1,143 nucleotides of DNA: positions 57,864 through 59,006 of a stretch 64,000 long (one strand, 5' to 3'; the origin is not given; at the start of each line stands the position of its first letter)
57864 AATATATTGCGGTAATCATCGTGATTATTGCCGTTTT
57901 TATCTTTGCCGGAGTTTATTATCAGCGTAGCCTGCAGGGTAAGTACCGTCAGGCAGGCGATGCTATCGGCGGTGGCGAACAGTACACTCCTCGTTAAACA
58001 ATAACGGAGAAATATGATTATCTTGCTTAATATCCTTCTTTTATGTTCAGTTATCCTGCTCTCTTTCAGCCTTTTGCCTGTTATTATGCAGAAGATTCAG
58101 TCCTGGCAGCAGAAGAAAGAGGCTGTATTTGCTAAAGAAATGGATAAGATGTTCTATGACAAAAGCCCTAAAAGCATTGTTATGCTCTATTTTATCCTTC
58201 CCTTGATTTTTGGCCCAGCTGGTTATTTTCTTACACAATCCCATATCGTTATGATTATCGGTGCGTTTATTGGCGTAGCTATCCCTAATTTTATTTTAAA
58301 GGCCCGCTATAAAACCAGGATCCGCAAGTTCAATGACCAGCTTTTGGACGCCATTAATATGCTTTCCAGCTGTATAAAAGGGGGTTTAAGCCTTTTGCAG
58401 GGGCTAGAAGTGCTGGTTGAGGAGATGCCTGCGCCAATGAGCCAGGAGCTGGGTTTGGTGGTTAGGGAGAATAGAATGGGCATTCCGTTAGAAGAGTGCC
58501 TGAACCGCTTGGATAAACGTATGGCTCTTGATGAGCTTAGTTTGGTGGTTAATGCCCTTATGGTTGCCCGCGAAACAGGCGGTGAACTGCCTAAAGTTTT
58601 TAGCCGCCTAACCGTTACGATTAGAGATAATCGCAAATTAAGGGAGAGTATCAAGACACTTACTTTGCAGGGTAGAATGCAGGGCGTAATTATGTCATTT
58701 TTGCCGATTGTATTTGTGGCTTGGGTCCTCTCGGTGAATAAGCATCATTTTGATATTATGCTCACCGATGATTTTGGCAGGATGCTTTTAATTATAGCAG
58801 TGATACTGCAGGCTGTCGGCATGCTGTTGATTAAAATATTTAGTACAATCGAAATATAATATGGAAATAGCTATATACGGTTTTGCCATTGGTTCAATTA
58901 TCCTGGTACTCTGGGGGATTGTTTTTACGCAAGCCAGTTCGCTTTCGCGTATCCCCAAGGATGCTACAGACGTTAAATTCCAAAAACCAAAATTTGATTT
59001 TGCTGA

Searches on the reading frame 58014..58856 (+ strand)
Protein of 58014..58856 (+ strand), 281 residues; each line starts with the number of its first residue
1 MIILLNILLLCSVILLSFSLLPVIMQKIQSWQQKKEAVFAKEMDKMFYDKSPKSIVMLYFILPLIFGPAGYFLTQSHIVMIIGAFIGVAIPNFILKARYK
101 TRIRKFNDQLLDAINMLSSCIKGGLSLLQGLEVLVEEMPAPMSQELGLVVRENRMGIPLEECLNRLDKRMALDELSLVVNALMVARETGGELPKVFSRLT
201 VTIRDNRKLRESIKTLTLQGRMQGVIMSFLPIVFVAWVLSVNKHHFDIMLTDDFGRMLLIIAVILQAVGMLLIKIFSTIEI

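Call 56: search_protein_families(library=pfam, proteins=[window:58014-58856:+], max_evalue=0.0001)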
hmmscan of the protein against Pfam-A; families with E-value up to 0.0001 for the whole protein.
window:58014-58856:+ (281 aa): 1 family
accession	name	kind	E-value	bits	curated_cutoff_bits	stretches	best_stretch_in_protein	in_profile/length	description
PF00482.28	T2SSF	-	8.2e-20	71.5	25.2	1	114-239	2-124/125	Type II secretion system (T2SS), protein F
